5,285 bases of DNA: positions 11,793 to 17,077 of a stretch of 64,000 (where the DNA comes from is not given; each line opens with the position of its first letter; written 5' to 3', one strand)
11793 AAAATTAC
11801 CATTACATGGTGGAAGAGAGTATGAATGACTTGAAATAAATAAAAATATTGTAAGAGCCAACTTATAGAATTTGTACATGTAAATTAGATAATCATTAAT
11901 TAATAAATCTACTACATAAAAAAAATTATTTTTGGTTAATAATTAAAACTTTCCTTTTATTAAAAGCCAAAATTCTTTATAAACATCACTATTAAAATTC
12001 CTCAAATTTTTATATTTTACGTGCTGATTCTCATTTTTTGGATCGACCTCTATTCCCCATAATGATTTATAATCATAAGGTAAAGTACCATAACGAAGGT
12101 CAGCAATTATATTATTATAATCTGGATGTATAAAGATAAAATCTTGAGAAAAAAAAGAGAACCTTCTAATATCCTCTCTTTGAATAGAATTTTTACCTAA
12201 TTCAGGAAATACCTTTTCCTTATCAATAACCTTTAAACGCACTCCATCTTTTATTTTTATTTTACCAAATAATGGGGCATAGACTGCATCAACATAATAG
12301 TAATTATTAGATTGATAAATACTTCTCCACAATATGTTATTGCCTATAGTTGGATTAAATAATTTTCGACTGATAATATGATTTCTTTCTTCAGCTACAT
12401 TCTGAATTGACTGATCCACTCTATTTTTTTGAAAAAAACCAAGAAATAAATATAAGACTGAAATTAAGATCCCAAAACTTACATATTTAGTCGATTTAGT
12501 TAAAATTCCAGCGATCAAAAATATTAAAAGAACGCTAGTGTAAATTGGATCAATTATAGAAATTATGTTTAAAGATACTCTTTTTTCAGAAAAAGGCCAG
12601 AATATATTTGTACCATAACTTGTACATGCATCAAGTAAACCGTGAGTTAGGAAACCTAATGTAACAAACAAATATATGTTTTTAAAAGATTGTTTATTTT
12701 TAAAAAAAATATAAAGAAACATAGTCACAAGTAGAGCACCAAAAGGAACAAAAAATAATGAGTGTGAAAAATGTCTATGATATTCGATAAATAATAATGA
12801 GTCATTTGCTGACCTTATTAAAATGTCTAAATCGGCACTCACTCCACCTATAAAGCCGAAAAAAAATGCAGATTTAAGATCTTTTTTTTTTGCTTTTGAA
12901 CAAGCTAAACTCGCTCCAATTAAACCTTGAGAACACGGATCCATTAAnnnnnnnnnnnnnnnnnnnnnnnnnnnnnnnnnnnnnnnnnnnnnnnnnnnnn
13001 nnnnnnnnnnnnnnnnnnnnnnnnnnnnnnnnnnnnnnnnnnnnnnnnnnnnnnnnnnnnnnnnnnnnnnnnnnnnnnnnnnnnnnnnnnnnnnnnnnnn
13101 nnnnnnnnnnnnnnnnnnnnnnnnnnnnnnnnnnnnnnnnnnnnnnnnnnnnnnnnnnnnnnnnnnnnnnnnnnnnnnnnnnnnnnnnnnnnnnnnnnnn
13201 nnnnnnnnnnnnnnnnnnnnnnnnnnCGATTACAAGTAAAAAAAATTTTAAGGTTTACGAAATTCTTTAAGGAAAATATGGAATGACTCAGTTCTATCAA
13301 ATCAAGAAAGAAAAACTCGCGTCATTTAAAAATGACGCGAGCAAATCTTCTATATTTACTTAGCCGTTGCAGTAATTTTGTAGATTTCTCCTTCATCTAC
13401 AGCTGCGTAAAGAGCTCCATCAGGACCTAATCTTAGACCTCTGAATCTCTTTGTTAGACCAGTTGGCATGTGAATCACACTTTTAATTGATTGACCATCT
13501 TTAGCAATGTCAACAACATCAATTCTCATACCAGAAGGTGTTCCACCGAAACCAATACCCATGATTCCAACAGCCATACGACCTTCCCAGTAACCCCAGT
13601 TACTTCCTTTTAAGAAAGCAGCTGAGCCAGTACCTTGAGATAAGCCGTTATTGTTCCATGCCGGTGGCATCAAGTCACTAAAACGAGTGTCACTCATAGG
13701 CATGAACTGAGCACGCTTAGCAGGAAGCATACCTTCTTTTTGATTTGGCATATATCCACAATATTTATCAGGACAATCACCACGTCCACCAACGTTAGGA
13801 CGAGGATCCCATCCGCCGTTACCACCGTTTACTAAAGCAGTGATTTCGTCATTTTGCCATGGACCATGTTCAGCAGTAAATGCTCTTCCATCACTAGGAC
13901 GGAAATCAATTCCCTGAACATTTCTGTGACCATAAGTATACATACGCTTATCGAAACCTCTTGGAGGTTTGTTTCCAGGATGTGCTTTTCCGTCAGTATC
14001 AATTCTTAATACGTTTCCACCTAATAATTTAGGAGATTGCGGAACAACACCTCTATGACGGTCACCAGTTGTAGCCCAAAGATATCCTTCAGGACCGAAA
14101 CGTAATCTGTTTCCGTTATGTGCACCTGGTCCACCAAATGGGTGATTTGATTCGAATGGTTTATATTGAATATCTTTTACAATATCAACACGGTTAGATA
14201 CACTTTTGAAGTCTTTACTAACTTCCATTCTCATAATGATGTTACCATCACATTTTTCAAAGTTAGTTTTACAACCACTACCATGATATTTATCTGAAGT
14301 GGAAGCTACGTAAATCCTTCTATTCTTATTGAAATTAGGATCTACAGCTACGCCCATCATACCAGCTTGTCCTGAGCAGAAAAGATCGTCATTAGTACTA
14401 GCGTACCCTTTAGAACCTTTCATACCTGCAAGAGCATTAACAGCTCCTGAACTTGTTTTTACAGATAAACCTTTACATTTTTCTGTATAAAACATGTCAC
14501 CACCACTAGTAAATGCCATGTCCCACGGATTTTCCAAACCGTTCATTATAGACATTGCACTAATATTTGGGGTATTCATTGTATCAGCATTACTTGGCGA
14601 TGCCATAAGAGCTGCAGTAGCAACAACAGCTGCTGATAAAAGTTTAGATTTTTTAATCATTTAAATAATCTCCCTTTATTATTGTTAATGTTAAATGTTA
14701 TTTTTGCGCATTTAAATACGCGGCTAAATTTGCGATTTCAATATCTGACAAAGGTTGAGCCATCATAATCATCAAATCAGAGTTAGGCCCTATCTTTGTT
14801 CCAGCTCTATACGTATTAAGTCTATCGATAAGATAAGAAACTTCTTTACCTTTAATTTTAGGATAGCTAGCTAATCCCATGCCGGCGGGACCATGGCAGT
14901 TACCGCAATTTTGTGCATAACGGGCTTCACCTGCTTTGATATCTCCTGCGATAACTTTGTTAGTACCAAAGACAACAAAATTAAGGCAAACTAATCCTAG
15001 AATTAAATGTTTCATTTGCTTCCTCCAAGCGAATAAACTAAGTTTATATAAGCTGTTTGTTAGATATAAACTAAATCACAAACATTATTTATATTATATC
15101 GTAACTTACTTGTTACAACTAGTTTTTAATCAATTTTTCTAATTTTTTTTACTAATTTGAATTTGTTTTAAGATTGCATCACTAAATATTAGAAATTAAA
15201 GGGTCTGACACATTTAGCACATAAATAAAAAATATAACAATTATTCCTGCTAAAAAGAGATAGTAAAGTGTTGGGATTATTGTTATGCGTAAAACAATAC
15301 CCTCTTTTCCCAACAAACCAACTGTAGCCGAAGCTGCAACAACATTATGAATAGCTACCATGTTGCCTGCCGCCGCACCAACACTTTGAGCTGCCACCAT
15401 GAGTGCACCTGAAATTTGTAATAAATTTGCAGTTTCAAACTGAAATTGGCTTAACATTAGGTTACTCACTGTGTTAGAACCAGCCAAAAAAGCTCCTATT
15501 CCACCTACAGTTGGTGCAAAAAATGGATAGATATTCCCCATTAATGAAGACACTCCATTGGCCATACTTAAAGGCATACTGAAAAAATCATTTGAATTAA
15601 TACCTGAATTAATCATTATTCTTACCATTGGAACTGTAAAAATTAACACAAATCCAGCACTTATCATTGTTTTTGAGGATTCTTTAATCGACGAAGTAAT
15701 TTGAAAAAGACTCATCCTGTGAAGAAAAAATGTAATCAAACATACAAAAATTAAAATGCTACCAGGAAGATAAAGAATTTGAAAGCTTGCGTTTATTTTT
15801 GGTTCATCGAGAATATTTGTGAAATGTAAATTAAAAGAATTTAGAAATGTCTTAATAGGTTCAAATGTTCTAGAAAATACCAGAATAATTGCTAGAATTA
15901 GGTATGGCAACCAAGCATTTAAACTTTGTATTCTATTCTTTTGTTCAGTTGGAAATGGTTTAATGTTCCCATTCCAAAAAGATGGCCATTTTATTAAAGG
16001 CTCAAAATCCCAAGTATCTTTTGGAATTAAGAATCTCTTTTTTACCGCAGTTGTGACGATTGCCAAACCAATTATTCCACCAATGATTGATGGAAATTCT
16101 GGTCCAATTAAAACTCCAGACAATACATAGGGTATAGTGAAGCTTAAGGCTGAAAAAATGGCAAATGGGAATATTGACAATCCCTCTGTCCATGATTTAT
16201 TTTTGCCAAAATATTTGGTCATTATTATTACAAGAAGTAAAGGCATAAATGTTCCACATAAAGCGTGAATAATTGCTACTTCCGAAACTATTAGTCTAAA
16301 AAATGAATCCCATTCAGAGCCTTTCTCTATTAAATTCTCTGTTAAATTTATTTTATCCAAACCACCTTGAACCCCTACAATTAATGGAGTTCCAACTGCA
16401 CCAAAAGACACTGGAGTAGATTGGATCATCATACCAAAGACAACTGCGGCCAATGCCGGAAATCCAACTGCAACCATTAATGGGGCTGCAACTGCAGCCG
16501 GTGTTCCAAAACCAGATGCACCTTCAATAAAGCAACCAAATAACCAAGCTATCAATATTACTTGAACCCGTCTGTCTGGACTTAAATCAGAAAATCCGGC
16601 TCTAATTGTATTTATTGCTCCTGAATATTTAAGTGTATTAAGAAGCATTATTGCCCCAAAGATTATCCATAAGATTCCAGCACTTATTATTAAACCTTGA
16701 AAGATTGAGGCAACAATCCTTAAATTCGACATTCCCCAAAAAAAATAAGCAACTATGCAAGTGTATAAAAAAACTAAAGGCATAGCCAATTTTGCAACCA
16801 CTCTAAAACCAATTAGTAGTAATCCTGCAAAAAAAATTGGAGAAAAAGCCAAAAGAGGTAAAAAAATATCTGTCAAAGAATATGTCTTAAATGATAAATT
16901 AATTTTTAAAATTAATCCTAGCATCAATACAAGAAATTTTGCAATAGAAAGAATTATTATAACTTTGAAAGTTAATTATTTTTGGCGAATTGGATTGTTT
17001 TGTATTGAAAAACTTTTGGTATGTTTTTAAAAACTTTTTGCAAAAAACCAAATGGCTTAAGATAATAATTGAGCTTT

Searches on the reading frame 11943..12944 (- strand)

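Call 3: search_protein_families(library=pfam, proteins=[window:11943-12944:-], max_evalue=0.1)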
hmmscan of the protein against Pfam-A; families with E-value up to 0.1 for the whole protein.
window:11943-12944:- (333 aa): 1 family
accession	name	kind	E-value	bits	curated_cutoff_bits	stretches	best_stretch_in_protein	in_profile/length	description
PF04307.19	YdjM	-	1.2e-33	116.6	29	1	1-175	1-175/176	YdjM inner membrane protein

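Call 4: search_protein_families(library=ncbifam, proteins=[window:11943-12944:-], max_evalue=0.1)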
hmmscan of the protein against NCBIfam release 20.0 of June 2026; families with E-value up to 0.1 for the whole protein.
window:11943-12944:- (333 aa): 4 families
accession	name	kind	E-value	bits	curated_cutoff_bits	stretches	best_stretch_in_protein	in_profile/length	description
NF008651.0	PRK11648.1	equivalog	0.0002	21.1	216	1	56-129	71-140/196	metal-dependent hydrolase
TIGR01065.1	hlyIII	subfamily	0.03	13.8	172.2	0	43-104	80-141/204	hemolysin III family protein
TIGR00546.1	lnt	equivalog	0.041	13.1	132.9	1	66-174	34-147/395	apolipoprotein N-acyltransferase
NF005792.0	PRK07630.1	equivalog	0.073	12.1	291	0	134-197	55-118/312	CobD/CbiB family protein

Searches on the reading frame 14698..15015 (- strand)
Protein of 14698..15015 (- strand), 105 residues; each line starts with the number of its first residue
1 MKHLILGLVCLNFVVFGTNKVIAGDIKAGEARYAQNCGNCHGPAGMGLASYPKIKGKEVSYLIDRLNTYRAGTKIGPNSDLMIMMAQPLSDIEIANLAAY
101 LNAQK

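Call 26: search_protein_families(library=pfam, proteins=[window:14698-15015:-], max_evalue=0.001)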
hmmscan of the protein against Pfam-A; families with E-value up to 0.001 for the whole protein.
window:14698-15015:- (105 aa): 2 families
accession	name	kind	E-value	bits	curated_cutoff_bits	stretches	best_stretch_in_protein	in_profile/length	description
PF00034.26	Cytochrom_C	-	2.3e-09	38.9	21.3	1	27-102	2-87/90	Cytochrome c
PF13442.11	Cytochrome_CBB3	-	3.2e-09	37.4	27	1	25-101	2-68/68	Cytochrome C oxidase, cbb3-type, subunit III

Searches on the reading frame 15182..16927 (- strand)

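Call 26: search_protein_families(library=pfam, proteins=[window:15182-16927:-], max_evalue=0.001)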
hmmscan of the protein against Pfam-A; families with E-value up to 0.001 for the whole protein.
window:15182-16927:- (581 aa): 1 family
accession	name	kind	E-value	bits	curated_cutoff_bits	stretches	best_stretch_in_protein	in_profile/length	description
PF02652.20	Lactate_perm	-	1e-106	358.3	27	1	25-566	4-521/522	L-lactate permease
